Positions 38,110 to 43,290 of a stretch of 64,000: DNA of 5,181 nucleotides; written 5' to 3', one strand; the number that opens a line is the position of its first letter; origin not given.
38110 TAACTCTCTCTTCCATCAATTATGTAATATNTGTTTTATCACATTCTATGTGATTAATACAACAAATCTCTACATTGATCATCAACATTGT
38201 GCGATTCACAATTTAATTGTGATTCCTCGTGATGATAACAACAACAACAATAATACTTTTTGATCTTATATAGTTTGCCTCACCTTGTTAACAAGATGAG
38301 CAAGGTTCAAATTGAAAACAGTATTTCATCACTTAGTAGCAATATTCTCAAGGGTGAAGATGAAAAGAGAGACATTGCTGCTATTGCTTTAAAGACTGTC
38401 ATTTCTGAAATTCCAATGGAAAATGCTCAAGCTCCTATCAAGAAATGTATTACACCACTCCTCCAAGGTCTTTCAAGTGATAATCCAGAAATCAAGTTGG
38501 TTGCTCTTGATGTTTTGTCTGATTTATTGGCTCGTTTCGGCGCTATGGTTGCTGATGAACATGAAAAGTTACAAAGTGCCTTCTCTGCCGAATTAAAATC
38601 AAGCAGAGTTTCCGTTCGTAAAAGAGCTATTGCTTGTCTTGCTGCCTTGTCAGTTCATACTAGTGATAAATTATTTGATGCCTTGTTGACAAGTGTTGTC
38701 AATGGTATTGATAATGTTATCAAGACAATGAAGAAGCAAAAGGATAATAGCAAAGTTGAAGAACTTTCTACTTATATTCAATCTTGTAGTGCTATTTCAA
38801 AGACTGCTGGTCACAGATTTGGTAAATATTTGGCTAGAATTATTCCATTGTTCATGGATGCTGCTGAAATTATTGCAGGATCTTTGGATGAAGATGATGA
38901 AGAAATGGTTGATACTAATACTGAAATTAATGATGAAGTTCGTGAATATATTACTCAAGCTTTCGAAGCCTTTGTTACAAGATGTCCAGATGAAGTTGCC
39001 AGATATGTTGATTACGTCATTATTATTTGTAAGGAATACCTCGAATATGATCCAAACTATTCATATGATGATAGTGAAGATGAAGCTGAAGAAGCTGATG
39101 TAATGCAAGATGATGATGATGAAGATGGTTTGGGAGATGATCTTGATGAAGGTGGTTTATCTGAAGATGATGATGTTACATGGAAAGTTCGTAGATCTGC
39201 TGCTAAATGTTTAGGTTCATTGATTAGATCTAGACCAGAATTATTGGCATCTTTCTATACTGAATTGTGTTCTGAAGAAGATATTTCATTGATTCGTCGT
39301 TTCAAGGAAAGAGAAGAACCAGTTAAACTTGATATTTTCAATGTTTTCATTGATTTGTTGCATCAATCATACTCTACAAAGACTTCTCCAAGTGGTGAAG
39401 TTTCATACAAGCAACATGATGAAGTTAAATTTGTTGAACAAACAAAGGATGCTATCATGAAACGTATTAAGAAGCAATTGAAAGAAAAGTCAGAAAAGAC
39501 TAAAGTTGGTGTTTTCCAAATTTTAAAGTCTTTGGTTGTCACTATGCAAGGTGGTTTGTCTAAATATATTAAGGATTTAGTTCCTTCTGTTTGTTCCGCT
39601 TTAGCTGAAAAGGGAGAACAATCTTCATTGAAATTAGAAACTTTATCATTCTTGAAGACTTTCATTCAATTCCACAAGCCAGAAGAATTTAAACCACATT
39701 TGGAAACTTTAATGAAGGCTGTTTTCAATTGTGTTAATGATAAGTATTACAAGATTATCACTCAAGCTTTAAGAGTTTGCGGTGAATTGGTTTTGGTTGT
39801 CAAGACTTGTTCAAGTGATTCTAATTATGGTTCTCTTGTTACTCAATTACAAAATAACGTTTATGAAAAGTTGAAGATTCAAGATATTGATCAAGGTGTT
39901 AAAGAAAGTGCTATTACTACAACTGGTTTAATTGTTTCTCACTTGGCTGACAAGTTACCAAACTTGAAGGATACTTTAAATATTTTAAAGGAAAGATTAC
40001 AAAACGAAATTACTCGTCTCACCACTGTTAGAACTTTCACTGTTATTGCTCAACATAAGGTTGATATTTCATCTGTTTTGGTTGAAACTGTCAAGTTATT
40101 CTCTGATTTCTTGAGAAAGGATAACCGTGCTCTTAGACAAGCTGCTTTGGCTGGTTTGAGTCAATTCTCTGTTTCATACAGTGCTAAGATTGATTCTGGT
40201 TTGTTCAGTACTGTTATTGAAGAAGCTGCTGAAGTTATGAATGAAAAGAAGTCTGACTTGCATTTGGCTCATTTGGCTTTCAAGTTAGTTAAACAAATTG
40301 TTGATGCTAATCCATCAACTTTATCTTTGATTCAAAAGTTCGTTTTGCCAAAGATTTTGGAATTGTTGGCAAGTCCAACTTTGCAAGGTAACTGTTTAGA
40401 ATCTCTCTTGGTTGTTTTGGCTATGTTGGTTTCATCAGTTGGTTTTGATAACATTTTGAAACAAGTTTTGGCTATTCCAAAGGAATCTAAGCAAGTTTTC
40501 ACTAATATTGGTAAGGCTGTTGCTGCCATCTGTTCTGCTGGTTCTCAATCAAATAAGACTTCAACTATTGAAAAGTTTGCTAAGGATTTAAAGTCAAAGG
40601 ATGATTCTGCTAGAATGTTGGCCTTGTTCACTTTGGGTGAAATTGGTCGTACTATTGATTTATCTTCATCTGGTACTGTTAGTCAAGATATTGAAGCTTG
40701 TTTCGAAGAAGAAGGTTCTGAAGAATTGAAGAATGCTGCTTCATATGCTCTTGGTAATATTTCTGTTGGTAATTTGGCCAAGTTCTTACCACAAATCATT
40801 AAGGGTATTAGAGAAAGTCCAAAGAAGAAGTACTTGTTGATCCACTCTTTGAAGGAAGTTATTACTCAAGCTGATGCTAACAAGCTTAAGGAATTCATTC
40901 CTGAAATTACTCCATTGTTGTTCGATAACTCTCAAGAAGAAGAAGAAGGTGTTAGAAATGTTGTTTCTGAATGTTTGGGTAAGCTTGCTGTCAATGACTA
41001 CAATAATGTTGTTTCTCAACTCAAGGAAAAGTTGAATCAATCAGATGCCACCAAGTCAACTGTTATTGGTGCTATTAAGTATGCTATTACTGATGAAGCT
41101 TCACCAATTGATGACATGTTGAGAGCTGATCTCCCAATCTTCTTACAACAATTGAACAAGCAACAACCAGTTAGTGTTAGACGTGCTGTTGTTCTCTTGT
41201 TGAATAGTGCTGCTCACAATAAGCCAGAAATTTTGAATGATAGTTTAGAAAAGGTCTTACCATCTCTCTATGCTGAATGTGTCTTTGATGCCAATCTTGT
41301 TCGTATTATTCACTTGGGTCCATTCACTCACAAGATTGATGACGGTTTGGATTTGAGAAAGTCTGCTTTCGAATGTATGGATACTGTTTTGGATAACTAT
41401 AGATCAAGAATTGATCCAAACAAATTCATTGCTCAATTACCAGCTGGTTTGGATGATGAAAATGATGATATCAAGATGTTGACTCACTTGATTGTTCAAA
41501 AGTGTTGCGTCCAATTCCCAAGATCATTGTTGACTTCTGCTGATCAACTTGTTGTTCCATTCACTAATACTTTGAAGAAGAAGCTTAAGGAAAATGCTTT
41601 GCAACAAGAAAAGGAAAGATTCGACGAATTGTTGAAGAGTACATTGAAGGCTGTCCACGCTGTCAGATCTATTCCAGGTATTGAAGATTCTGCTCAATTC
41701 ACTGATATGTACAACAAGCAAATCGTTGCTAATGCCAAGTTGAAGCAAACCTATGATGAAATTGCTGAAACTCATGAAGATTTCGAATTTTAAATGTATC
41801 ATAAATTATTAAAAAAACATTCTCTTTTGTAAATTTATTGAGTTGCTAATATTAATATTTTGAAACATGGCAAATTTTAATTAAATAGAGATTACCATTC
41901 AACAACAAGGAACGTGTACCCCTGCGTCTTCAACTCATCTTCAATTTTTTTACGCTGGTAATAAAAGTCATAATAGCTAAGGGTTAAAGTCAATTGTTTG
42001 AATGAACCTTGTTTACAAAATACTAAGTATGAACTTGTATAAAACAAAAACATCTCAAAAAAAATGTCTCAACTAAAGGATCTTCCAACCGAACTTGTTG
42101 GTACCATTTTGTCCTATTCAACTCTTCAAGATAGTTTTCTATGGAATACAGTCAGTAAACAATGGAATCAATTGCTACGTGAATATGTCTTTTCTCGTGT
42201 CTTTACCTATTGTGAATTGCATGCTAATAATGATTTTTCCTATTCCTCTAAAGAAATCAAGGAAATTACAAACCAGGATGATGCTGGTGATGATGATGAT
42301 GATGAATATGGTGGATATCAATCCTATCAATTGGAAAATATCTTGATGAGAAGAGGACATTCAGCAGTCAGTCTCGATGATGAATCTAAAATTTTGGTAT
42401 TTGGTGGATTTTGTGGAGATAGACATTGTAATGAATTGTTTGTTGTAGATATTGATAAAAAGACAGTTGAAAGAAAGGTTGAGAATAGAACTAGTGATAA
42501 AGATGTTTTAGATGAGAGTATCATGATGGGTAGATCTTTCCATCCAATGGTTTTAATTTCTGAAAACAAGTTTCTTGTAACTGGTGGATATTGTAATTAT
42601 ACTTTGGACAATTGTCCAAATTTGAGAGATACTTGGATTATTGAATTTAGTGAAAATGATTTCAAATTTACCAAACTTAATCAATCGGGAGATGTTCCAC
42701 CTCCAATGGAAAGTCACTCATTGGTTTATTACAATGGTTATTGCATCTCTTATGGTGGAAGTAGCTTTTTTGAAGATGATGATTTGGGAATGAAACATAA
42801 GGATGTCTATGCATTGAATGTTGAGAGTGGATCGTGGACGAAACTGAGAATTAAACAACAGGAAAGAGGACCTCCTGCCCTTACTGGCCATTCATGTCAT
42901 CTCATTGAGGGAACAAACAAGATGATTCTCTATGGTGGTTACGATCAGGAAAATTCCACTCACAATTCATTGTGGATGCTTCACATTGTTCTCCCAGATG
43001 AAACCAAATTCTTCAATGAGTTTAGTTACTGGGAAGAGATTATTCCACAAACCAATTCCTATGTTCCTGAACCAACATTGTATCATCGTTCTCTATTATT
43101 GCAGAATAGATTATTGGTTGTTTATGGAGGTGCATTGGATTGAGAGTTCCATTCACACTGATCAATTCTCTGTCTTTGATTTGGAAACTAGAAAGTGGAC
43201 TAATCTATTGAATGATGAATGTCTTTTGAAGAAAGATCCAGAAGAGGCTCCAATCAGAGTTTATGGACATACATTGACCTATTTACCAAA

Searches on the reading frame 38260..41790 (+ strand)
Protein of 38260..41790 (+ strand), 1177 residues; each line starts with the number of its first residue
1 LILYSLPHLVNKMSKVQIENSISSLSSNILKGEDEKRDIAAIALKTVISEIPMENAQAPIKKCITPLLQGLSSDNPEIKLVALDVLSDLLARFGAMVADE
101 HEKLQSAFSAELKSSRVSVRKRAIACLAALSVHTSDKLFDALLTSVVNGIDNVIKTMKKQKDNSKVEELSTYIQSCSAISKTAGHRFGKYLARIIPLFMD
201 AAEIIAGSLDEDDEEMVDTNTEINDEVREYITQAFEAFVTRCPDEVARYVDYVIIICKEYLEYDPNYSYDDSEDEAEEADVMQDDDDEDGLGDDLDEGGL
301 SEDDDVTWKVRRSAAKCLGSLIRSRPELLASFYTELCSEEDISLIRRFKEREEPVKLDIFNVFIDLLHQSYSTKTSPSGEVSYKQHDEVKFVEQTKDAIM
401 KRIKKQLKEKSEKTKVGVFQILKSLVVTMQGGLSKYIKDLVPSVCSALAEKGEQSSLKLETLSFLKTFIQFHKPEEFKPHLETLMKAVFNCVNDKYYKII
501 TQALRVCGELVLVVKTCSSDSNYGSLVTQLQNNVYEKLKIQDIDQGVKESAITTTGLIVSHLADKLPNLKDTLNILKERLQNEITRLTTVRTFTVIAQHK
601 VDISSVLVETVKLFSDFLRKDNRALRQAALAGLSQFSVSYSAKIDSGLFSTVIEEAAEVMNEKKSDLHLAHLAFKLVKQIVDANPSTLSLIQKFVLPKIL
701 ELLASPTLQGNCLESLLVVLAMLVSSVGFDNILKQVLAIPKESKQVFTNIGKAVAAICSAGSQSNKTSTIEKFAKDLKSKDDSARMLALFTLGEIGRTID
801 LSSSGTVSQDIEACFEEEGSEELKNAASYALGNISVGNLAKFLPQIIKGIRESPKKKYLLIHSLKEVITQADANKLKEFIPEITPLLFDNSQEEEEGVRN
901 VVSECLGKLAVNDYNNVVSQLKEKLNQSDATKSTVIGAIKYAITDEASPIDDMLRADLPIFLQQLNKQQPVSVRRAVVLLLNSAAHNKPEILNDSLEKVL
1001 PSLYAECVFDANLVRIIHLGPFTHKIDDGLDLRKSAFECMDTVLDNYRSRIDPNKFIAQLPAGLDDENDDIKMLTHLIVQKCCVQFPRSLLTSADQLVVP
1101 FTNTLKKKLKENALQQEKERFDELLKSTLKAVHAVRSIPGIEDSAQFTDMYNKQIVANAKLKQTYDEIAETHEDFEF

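Call 9: search_protein_families(library=pfam, proteins=[window:38260-41790:+], max_evalue=0.01)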
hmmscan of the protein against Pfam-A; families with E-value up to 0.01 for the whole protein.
window:38260-41790:+ (1177 aa): 16 families
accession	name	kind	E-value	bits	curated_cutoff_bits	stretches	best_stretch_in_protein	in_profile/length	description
PF08623.16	TIP120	-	2.3e-50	171.1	25.9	1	992-1152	2-163/166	TATA-binding protein interacting (TIP20)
PF25782.1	TPR_CAND1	-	1.5e-33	116.1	32.8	1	433-556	1-126/126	CAND1-like, TPR repeats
PF13513.12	HEAT_EZ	-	1.9e-13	51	27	0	308-336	1-29/55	HEAT-like repeat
PF24714.1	TOR1L1_N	-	2.3e-12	47.3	43.3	1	305-540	52-267/281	TORTIFOLIA1 N-terminal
PF25757.1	TPR_DNAAF5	-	2.6e-10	40.4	27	1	384-585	27-220/288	Dynein axonemal assembly factor 5-like, TPR repeats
PF02985.28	HEAT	-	3.8e-10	39.5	23.5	0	305-323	11-29/31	HEAT repeat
PF13646.12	HEAT_2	-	1.3e-09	38.6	27.7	0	65-144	2-69/88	HEAT repeats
PF24987.1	HEAT_EF3_N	-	2.8e-09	37.6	32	0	397-449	102-155/169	EF3 N-terminal HEAT repeat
PF08064.18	UME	-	1.7e-06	28.3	23.2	1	398-490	8-100/102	UME (NUC010) domain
PF24993.1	GNC1_N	-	1.9e-06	28.1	26.3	1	58-158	37-131/134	Stalled ribosome sensor GCN1 N-terminal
PF25780.1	TPR_IPO5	-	4.4e-06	27.5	27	1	65-161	43-145/172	IPO5-like, TPR repeats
PF24492.1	HEAT_ECM29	-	1.3e-05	25.8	27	0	472-529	101-154/160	Proteasome adapter and scaffold protein ECM29, HEAT-repeat domain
PF22928.2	INTS1_R4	-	0.00057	20.2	27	0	18-89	31-97/102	Integrator complex subunit 1, R4 domain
PF24573.1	HEAT_DAAF5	-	0.0021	18.2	31.9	0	392-451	18-77/194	Dynein axonemal assembly factor 5, HEAT-repeat domain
PF11865.14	mTOR_dom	-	0.0035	17.8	27.6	0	131-204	72-139/160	Serine/threonine-protein kinase mTOR domain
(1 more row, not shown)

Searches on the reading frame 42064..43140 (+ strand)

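Call 14: search_protein_families(library=pfam, proteins=[window:42064-43140:+], max_evalue=0.001)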
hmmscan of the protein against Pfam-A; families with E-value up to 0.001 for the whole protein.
window:42064-43140:+ (359 aa): 9 families
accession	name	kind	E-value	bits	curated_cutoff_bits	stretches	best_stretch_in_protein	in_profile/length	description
PF24681.1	Kelch_KLHDC2_KLHL20_DRC7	-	4.3e-39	134.5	50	2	94-280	49-211/221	KLHDC2/KLHL20/DRC7 Kelch-repeats domain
PF24981.1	Beta-prop_ATRN-LZTR1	-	6.1e-22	78.7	50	2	172-357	3-168/289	Attractin/LZTR1 beta-propeller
PF13415.12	Kelch_3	-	5.3e-20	71.5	22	2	108-165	2-48/48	Galactose oxidase, central domain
PF13418.12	Kelch_4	-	2.9e-17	62.8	21.6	0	96-136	2-42/49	Galactose oxidase, central domain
PF13964.12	Kelch_6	-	2.5e-13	50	25.3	0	96-136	2-41/50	Kelch motif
PF13854.13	Kelch_HCF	-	2e-10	40.9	113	1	208-356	60-208/345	Host cell factor, Kelch-repeats domain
PF01344.31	Kelch_1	-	1.2e-08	34.8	20.1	0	95-134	1-38/46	Kelch motif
PF12937.12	F-box-like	-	0.0006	20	24.3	0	5-47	2-45/47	F-box-like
PF07646.21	Kelch_2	-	0.00086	19.6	21.3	0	217-261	4-44/48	Kelch motif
